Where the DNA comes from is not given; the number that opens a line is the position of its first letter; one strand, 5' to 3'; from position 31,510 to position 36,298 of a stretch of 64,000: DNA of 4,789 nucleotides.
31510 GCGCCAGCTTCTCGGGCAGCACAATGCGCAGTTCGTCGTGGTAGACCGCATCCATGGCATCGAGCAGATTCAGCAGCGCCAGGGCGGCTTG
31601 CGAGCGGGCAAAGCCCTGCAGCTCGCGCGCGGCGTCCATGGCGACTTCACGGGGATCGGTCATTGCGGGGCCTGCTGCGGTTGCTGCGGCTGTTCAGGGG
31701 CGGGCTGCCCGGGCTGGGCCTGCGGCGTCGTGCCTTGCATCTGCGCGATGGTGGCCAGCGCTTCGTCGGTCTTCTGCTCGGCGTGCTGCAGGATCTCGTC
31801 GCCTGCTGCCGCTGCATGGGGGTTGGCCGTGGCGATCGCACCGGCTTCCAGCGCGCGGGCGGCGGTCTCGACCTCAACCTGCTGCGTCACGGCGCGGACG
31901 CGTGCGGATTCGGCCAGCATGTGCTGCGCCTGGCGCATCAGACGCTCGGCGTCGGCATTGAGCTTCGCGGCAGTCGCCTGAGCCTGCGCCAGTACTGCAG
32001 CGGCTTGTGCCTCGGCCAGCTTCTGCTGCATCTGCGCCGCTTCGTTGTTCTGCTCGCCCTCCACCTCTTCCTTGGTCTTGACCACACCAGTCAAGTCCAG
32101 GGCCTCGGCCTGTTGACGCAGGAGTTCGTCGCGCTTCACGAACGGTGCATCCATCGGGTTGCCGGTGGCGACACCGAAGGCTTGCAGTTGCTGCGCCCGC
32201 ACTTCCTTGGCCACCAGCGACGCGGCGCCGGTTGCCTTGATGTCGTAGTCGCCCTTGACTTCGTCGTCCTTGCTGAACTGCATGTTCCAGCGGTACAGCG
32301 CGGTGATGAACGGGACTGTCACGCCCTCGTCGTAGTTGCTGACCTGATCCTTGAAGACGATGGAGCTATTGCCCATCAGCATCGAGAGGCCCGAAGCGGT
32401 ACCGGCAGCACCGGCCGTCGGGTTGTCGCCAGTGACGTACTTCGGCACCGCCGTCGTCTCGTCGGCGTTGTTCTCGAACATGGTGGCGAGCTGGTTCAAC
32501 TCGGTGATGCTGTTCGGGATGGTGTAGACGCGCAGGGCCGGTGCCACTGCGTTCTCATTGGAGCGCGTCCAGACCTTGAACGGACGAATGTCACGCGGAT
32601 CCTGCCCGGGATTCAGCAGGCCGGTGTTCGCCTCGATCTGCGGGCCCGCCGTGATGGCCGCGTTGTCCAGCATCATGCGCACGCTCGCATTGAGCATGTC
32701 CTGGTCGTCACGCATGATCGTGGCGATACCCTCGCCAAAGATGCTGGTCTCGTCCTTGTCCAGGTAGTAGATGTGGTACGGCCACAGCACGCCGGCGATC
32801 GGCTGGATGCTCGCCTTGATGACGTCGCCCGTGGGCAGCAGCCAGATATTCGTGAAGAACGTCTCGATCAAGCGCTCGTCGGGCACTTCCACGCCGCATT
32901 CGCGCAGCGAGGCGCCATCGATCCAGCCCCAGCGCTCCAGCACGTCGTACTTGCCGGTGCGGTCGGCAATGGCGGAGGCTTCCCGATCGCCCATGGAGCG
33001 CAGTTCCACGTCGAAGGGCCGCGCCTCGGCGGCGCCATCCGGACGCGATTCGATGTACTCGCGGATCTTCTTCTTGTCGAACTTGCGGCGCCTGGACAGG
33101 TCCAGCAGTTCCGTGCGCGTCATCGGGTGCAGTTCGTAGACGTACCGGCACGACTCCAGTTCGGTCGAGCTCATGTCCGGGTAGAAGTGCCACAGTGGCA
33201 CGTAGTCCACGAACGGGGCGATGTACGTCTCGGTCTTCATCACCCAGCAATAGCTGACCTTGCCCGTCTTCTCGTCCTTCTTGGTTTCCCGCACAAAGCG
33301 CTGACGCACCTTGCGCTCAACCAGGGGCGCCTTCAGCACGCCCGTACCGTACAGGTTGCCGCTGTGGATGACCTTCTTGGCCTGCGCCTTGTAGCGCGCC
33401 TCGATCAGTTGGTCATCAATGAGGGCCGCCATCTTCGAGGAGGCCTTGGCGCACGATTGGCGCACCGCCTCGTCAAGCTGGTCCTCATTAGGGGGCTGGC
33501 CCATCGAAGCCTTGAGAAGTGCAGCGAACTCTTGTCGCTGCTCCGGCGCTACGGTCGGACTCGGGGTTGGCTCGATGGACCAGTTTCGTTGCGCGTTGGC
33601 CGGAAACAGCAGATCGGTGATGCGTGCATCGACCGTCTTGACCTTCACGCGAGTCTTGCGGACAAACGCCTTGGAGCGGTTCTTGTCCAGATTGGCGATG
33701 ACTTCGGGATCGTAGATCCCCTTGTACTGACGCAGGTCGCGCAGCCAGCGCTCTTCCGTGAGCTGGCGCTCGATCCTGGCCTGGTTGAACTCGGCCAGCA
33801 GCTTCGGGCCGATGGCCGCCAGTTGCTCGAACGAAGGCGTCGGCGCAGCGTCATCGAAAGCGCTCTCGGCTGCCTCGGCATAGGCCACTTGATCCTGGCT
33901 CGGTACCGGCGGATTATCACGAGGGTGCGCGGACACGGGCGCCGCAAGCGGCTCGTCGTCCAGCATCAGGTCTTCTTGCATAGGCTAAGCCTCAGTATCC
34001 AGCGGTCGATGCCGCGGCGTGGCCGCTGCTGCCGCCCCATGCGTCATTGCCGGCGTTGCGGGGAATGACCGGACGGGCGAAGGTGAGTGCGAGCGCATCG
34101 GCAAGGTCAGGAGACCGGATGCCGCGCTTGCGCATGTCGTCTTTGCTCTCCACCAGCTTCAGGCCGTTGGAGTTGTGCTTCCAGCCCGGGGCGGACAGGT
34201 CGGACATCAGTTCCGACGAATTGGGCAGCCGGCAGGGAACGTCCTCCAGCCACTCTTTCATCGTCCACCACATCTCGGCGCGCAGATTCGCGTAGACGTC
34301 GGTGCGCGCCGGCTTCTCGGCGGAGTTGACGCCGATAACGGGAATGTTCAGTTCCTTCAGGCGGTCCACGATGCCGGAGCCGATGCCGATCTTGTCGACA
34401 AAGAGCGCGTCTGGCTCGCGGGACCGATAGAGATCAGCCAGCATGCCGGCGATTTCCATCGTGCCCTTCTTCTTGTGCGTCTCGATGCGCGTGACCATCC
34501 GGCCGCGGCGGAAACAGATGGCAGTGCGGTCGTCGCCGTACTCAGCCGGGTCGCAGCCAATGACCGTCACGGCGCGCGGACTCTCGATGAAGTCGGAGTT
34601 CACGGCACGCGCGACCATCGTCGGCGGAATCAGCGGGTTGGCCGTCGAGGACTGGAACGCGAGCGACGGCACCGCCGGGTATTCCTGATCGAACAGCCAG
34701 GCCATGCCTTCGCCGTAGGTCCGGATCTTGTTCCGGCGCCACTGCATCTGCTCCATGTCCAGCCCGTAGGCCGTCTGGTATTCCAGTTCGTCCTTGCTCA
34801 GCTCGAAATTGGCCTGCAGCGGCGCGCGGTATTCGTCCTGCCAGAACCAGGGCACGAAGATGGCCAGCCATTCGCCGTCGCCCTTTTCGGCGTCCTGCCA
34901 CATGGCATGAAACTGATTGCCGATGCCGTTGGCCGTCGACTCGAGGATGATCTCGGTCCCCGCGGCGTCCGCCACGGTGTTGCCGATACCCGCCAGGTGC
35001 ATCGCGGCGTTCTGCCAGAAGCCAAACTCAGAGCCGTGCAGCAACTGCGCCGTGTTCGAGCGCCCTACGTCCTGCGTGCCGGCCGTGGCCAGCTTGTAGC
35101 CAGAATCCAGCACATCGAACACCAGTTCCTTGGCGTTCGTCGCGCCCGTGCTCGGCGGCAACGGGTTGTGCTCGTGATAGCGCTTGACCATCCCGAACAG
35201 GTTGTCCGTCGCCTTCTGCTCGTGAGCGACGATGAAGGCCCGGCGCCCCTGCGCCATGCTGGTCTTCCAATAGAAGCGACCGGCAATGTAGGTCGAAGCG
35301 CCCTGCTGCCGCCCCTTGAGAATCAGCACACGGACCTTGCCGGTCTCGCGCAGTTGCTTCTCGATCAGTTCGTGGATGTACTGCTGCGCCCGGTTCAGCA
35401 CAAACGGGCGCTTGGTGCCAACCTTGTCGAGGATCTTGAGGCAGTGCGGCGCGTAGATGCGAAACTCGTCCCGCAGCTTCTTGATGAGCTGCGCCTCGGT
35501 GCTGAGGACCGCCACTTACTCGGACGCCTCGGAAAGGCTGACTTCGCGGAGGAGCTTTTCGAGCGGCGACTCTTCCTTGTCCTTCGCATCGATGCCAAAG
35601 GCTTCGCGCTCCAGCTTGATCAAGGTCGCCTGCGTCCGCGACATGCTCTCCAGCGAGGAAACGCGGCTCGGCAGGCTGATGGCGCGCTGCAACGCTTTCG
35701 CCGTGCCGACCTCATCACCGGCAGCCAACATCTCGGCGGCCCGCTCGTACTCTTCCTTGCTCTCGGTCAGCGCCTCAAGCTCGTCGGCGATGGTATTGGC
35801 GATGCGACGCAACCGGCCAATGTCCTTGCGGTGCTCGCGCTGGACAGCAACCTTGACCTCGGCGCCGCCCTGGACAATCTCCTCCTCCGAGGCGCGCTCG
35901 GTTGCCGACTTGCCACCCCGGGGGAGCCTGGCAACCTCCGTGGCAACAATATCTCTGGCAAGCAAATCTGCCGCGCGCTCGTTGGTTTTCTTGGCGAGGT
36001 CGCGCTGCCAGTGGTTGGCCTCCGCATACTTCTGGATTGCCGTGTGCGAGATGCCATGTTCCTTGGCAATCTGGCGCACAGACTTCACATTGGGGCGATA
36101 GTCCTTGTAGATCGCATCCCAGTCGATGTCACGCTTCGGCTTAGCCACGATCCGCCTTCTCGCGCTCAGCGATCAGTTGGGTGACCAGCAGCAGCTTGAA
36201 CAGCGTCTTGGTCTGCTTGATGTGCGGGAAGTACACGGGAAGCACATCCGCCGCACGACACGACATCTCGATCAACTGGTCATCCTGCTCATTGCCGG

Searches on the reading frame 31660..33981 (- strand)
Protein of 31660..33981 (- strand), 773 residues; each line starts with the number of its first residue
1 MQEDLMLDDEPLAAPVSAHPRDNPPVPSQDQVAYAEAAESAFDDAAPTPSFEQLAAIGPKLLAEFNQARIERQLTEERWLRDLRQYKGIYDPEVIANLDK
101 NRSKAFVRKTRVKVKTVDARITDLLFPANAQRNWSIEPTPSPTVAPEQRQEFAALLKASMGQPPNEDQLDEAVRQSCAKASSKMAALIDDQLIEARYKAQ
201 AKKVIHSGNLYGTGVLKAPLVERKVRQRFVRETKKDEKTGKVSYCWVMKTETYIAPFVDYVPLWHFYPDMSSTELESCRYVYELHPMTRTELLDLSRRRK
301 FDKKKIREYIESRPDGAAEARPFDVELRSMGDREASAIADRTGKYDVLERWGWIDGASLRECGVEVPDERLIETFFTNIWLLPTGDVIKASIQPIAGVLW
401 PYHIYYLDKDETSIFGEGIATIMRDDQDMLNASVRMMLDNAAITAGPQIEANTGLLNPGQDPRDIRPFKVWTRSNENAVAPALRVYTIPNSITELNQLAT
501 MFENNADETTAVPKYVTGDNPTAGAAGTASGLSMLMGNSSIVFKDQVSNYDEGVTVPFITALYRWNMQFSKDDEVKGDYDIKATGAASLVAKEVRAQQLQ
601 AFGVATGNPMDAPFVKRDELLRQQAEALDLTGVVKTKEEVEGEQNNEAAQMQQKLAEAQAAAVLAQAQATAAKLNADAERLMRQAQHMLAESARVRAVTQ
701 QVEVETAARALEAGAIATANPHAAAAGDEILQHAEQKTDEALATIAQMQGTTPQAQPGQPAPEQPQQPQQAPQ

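Call 24: search_protein_families(library=phrogs, proteins=[window:31660-33981:-], max_evalue=0.001)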
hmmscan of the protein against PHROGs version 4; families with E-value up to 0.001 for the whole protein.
window:31660-33981:- (773 aa): 2 families
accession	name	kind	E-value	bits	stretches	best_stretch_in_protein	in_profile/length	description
phrog_332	-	connector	4.9e-46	158.2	1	60-684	13-558/560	head-tail adaptor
phrog_1216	-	head and packaging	3.8e-18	66.4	1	200-748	178-671/714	portal protein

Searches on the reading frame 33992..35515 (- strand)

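Call 24: search_protein_families(library=phrogs, proteins=[window:33992-35515:-], max_evalue=0.001)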
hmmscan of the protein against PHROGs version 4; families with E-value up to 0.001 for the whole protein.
window:33992-35515:- (507 aa): 2 families
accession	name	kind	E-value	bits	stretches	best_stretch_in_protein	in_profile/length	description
phrog_2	-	head and packaging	5.7e-38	132.2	1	36-487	262-598/807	terminase large subunit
phrog_9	-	head and packaging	0.00052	19.9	0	23-211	186-377/812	terminase large subunit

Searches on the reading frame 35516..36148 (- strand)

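Call 24: search_protein_families(library=phrogs, proteins=[window:35516-36148:-], max_evalue=0.001)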
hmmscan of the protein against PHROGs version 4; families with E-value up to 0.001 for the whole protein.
window:35516-36148:- (210 aa): 4 families
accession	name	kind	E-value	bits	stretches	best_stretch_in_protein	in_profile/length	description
phrog_1206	-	head and packaging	9.7e-47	160.5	1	4-195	3-187/207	terminase small subunit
phrog_2606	-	head and packaging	0.00023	21.6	1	5-62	4-62/310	terminase small subunit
phrog_30948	-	unknown function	0.00035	21.7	1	7-60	6-59/80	-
phrog_1889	-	head and packaging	0.0008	20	1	5-73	4-76/276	terminase small subunit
